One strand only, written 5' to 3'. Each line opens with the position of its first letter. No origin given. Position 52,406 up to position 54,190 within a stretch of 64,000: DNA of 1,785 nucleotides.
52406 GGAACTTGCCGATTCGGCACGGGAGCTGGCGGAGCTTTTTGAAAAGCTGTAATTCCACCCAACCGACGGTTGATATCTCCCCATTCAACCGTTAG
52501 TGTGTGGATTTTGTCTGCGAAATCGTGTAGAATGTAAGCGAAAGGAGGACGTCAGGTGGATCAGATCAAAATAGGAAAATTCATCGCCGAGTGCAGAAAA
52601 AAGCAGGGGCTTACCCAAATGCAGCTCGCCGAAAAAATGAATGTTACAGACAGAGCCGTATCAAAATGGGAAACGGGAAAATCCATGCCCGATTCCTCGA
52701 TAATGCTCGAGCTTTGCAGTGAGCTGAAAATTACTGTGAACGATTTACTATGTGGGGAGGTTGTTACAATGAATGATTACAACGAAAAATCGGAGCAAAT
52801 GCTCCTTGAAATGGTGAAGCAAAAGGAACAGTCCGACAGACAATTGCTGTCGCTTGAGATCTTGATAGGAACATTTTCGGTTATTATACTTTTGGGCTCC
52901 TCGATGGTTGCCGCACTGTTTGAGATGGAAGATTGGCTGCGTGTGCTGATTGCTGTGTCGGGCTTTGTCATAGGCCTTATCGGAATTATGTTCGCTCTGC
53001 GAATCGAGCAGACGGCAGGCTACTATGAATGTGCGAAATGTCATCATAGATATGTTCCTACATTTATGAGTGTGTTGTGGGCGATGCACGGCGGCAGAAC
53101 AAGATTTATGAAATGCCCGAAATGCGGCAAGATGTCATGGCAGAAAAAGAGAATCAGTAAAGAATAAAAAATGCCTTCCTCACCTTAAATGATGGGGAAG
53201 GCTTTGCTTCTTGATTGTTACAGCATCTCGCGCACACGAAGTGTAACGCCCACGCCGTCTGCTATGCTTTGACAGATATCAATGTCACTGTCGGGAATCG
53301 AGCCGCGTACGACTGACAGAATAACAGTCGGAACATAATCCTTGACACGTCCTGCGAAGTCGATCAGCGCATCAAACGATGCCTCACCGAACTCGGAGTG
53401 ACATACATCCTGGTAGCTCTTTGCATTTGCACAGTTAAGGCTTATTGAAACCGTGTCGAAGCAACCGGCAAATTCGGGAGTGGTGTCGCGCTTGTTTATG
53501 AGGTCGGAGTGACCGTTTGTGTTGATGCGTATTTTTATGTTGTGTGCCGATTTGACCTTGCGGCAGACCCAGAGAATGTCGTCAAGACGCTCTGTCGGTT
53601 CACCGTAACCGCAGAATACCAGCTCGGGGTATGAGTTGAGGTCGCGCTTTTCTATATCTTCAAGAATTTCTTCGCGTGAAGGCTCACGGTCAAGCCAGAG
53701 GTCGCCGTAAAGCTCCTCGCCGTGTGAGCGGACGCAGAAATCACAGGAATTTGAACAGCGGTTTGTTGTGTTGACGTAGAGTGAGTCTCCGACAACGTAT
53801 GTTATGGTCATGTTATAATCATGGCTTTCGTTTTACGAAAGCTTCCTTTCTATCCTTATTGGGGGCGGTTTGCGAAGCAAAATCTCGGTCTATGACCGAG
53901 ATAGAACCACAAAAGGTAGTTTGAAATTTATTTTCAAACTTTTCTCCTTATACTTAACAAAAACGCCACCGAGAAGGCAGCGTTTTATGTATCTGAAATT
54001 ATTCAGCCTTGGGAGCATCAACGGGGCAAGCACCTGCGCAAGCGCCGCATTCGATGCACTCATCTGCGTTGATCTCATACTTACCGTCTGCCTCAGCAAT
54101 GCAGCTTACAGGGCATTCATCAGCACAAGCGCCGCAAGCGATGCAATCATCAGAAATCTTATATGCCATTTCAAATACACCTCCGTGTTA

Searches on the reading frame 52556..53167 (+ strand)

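Call 13: search_protein_families(library=pfam, proteins=[window:52556-53167:+], max_evalue=0.01)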
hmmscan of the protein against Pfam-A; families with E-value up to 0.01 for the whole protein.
window:52556-53167:+ (203 aa): 11 families
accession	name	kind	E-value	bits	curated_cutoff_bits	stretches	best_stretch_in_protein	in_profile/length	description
PF01381.28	HTH_3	-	3.9e-13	49.7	23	1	10-63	1-54/55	Helix-turn-helix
PF12844.13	HTH_19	-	1.3e-08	35.1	30.2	1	7-66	1-60/64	Helix-turn-helix domain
PF13560.12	HTH_31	-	4e-07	30.7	27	1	7-55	3-52/64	Helix-turn-helix domain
PF15731.11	MqsA_antitoxin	-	2.3e-05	25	30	1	7-51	71-115/131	Antitoxin component of bacterial toxin-antitoxin system, MqsA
PF23455.1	DUF7129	-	0.0019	18.3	30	0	152-167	7-22/45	Domain of unknown function (DUF7129)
PF12760.12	Zn_ribbon_IS1595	-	0.002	18.5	25.4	0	149-164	31-45/46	Transposase zinc-ribbon domain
PF24292.1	DUF7479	-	0.0029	18.1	27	1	158-193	4-39/60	Domain of unknown function (DUF7479)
PF13443.12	HTH_26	-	0.0039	17.8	22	1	15-65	7-58/63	Cro/C1-type HTH DNA-binding domain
PF05876.18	GpA_ATPase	-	0.0042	17.2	25.6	1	156-199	194-238/247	Phage terminase large subunit gpA, ATPase domain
PF01155.25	HypA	-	0.0061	17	28.9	0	147-196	61-98/112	Hydrogenase/urease nickel incorporation, metallochaperone, hypA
PF13744.12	HTH_37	-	0.0063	16.7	27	0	5-42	18-55/80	Helix-turn-helix domain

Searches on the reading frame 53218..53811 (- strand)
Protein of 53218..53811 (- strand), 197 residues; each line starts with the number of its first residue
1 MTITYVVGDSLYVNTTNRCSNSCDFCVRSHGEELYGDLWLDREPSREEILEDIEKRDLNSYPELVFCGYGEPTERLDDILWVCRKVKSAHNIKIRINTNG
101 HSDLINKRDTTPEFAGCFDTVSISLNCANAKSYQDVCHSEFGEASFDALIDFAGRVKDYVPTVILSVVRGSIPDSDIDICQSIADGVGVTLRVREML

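Call 13: search_protein_families(library=pfam, proteins=[window:53218-53811:-], max_evalue=0.01)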
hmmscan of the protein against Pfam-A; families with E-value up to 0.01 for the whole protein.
window:53218-53811:- (197 aa): 1 family
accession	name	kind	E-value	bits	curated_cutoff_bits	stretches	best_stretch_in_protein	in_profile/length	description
PF04055.27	Radical_SAM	-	3.5e-15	57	29.5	1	13-177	1-159/166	Radical SAM superfamily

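Call 14: search_protein_families(library=ncbifam, proteins=[window:53218-53811:-], max_evalue=0.01)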
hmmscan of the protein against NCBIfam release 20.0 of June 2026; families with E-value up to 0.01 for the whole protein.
window:53218-53811:- (197 aa): 19 families
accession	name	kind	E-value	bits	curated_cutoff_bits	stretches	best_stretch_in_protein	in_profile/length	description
TIGR04100.1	rSAM_pair_X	hypoth_equivalog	3.9e-72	242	262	1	2-196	1-196/197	TIGR04100 family radical SAM protein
TIGR04038.1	tatD_link_rSAM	subfamily_domain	9.8e-63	211.4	129.7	1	2-196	1-191/192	TatD family nuclease-associated radical SAM protein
TIGR04317.1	W_rSAM_matur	equivalog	5.2e-12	45.5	380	1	10-168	5-155/349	tungsten cofactor oxidoreductase radical SAM maturase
NF001199.0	PRK00164.2-1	equivalog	1.3e-06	27.8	231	1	10-178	13-169/308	GTP 3',8-cyclase MoaA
TIGR04055.1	rSAM_NirJ2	equivalog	5.6e-06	26.1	500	1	13-139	4-119/326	putative heme d1 biosynthesis radical SAM protein NirJ2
NF045702.1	rSAM_GDGT_ether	equivalog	5.6e-06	25.3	450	1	13-102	90-175/486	tetraether lipid synthase Tes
NF045574.1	sacti_mat_StsB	exception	2.5e-05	23.3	625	1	11-134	98-210/466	StsB family radical SAM/SPASM domain sactipeptide maturase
NF038283.1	viperin_w_prok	equivalog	3e-05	23.3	180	1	16-161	9-152/281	viperin family antiviral radical SAM protein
TIGR02668.1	moaA_archaeal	equivalog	3.9e-05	22.8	325.25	1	10-141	11-132/303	GTP 3',8-cyclase MoaA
TIGR02666.1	moaA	equivalog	0.00014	20.9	284.05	1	10-154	11-151/336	GTP 3',8-cyclase MoaA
NF050035.1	rSAM_WgK_link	exception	0.00017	20.7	650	1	12-154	12-141/367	radical SAM/SPASM peptide maturase WgkB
TIGR04311.1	rSAM_Geo_metal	subfamily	0.00023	20.3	400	1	10-136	4-123/423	radical SAM/SPASM family putative metalloenzyme maturase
NF045646.2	rSAM_Se_TrsS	equivalog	0.0011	17.7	490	1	13-101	90-171/441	radical SAM (seleno)protein TrsS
NF050038.1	rSAM_RiPP_GggB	equivalog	0.0013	17.9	650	1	11-107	44-137/398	streptosactin maturase GggB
TIGR03977.1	rSAM_pair_HxsC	equivalog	0.0018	17.2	267.9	1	15-102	31-110/292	His-Xaa-Ser system radical SAM maturase HxsC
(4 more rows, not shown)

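Call 33: find_homologous_proteins(query=window:53218-53811:-, max_evalue=1e-40)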
Query window:53218-53811:- (197 aa): 7254 proteins with E <= 1e-40 among 8000 candidates; the best 120 are listed.
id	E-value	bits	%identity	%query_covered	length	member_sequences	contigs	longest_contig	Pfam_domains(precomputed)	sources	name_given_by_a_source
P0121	1.0e-124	432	95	100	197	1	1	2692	PF04055.28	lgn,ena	-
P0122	9.6e-122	422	92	100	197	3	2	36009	PF04055.28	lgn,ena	-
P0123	1.0e-121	422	93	100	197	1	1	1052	PF04055.28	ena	-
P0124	3.2e-121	420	92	100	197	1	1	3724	PF04055.28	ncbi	-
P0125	1.2e-120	418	91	100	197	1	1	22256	PF04055.28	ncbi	-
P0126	1.2e-120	418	92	100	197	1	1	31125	PF04055.28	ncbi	-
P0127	3.3e-120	417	91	100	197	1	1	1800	PF04055.28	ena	-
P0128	5.2e-120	416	92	100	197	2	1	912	PF04055.28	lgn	-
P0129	5.5e-120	416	91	100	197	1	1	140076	PF04055.28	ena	-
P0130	5.6e-120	416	91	100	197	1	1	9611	PF04055.28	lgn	-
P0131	1.5e-119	415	91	100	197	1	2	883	PF04055.28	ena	-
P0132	4.7e-119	413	90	100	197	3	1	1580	PF04055.28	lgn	-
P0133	1.6e-118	411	90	100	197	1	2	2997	PF04055.28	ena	-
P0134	3.7e-113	394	87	100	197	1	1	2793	PF04055.28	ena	-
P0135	2.6e-112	391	87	100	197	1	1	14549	PF04055.28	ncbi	-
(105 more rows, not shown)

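Call 34: find_encoding_contigs(protein=P0121, flank=10000, max_places=4)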
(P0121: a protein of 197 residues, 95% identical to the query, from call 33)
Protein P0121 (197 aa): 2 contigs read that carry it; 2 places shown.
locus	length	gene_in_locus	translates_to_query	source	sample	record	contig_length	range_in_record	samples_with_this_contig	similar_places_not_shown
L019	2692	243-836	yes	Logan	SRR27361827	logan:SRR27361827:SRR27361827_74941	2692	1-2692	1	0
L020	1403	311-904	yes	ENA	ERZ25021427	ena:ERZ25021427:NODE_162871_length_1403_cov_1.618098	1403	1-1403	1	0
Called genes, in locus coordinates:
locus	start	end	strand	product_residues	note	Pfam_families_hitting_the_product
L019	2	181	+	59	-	?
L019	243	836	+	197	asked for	PF04055:Radical_SAM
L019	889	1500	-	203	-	PF12844:HTH_19, PF13560:HTH_31 (weak), PF01381:HTH_3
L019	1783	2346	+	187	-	PF01381:HTH_3 (weak), PF07883:Cupin_2, PF02311:AraC_binding (weak)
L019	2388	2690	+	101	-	?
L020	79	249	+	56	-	PF00037:Fer4 (weak), PF12837:Fer4_6 (faint), PF13237:Fer4_10, PF14697:Fer4_21, PF12838:Fer4_7, PF13187:Fer4_9, PF12797:Fer4_2 (weak), PF00037:Fer4, +4 more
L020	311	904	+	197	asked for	PF04055:Radical_SAM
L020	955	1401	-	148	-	?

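Call 35: find_encoding_contigs(protein=P0122, flank=10000, max_places=4)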
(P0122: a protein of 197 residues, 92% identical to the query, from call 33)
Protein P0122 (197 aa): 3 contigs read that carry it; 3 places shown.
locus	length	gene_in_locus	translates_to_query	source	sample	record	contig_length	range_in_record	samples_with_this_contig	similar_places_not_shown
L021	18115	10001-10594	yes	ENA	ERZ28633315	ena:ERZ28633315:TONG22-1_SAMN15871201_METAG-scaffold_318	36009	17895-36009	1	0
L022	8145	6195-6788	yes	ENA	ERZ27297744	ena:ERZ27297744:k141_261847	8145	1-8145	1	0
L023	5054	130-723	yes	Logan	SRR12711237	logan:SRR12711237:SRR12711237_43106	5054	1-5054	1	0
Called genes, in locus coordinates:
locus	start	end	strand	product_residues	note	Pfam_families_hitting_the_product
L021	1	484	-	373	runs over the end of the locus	PF00465:Fe-ADH, PF13685:Fe-ADH_2 (weak), PF25137:ADH_Fe_C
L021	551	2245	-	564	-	-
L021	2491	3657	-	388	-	PF03979:Sigma70_r1_1, PF00140:Sigma70_r1_2, PF04542:Sigma70_r2, PF04539:Sigma70_r3, PF04545:Sigma70_r4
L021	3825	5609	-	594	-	PF01807:Zn_ribbon_DnaG, PF08275:DNAG_N, PF01751:Toprim, PF13155:Toprim_2, PF13362:Toprim_3, PF13662:Toprim_4, PF00772:DnaB (faint), PF10410:DnaB_bind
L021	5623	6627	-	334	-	PF01966:HD, PF13286:HD_assoc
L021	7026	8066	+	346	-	PF13177:DNA_pol3_delta2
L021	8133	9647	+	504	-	PF04468:PSP1, PF28472:PSP1_3rd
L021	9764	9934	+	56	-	PF00037:Fer4 (weak), PF12837:Fer4_6 (faint), PF13183:Fer4_8 (faint), PF13237:Fer4_10, PF12838:Fer4_7, PF13187:Fer4_9, PF12797:Fer4_2 (weak), PF00037:Fer4, +5 more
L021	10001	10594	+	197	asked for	PF04055:Radical_SAM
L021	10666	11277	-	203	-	PF12844:HTH_19, PF13560:HTH_31, PF01381:HTH_3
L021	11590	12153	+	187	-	PF02311:AraC_binding (faint), PF07883:Cupin_2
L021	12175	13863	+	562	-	PF00501:AMP-binding, PF13193:AMP-binding_C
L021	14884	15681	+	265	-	PF01168:Ala_racemase_N, PF00842:Ala_racemase_C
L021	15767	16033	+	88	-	PF01197:Ribosomal_L31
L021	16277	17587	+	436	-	PF13167:GTP-bdg_N, PF16360:GTP-bdg_M, PF01926:MMR_HSR1, PF19275:HflX_C (weak)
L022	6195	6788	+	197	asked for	PF04055:Radical_SAM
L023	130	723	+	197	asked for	PF04055:Radical_SAM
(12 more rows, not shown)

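Call 36: find_encoding_contigs(protein=P0129, flank=10000, max_places=4)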
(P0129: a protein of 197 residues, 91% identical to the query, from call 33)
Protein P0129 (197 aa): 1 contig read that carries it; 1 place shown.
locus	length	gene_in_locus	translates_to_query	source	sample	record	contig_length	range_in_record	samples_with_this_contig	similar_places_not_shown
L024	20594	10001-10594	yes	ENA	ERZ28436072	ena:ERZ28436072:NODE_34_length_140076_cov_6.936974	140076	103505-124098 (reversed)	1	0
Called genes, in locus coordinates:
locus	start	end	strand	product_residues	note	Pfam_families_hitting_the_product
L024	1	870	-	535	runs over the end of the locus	-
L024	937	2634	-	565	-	-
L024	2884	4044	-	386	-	PF03979:Sigma70_r1_1, PF00140:Sigma70_r1_2, PF04542:Sigma70_r2, PF04539:Sigma70_r3, PF04545:Sigma70_r4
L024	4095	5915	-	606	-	PF01807:Zn_ribbon_DnaG, PF08275:DNAG_N, PF01751:Toprim, PF13155:Toprim_2, PF13362:Toprim_3, PF13662:Toprim_4, PF10410:DnaB_bind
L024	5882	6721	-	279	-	PF01966:HD, PF13286:HD_assoc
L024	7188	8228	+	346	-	PF13177:DNA_pol3_delta2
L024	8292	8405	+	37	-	-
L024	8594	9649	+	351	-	PF04468:PSP1, PF28472:PSP1_3rd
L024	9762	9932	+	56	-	PF00037:Fer4 (weak), PF12837:Fer4_6 (faint), PF13183:Fer4_8 (faint), PF13237:Fer4_10, PF12838:Fer4_7, PF13187:Fer4_9, PF12797:Fer4_2 (weak), PF00037:Fer4 (weak), +3 more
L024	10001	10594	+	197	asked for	PF04055:Radical_SAM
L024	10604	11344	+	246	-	PF01261:AP_endonuc_2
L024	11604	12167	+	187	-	PF01381:HTH_3 (weak), PF12844:HTH_19 (weak), PF02311:AraC_binding (weak), PF07883:Cupin_2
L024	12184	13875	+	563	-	PF00501:AMP-binding, PF13193:AMP-binding_C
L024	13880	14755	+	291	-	-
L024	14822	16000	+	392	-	PF01168:Ala_racemase_N, PF00842:Ala_racemase_C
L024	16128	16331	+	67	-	PF01197:Ribosomal_L31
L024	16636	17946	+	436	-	PF13167:GTP-bdg_N, PF16360:GTP-bdg_M, PF01926:MMR_HSR1, PF19275:HflX_C (weak)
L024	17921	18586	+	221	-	PF01205:Impact_N, PF09186:DUF1949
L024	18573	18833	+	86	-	PF13560:HTH_31, PF12844:HTH_19, PF01381:HTH_3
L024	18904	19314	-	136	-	PF01196:Ribosomal_L17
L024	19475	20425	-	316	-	PF01193:RNA_pol_L, PF01000:RNA_pol_A_bac, PF03118:RNA_pol_A_CTD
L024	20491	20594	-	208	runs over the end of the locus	PF00163:Ribosomal_S4, PF01479:S4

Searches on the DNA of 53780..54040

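Call 6: search_rna_families(source=window, start=53780, end=54040, threshold=evalue, max_evalue=10, show_alignments=3)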
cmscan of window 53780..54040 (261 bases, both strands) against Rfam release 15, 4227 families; matches with E-value up to 10: 6.
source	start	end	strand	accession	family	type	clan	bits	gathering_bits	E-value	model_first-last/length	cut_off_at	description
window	53879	53957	+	RF03114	RT-1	Gene; sRNA;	-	16.2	106.4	1.7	1-107/107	no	RT-1 RNA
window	53949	53988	+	RF01388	isrD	Gene; sRNA;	-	14.2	37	2.3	1-51/51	no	isrD Hfq binding RNA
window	53919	53994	+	RF02059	STnc50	Gene; sRNA;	-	14.2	55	9.5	1-84/84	no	Salmonella enterica sRNA STnc40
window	54001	54015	-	RF01123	sR35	Gene; snRNA; snoRNA; CD-box;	-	12.4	60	0.89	43-57/57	no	Small nucleolar RNA sR35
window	53930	54034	-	RF02167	PVT1_4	Gene; lncRNA;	-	11.8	60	8.2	70-173/173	no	Pvt1 oncogene conserved region 4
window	53821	53844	+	RF02085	Yar_1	Gene; lncRNA;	-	11.5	50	4.1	51-74/74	no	Yellow-achaete intergenic RNA conserved region 1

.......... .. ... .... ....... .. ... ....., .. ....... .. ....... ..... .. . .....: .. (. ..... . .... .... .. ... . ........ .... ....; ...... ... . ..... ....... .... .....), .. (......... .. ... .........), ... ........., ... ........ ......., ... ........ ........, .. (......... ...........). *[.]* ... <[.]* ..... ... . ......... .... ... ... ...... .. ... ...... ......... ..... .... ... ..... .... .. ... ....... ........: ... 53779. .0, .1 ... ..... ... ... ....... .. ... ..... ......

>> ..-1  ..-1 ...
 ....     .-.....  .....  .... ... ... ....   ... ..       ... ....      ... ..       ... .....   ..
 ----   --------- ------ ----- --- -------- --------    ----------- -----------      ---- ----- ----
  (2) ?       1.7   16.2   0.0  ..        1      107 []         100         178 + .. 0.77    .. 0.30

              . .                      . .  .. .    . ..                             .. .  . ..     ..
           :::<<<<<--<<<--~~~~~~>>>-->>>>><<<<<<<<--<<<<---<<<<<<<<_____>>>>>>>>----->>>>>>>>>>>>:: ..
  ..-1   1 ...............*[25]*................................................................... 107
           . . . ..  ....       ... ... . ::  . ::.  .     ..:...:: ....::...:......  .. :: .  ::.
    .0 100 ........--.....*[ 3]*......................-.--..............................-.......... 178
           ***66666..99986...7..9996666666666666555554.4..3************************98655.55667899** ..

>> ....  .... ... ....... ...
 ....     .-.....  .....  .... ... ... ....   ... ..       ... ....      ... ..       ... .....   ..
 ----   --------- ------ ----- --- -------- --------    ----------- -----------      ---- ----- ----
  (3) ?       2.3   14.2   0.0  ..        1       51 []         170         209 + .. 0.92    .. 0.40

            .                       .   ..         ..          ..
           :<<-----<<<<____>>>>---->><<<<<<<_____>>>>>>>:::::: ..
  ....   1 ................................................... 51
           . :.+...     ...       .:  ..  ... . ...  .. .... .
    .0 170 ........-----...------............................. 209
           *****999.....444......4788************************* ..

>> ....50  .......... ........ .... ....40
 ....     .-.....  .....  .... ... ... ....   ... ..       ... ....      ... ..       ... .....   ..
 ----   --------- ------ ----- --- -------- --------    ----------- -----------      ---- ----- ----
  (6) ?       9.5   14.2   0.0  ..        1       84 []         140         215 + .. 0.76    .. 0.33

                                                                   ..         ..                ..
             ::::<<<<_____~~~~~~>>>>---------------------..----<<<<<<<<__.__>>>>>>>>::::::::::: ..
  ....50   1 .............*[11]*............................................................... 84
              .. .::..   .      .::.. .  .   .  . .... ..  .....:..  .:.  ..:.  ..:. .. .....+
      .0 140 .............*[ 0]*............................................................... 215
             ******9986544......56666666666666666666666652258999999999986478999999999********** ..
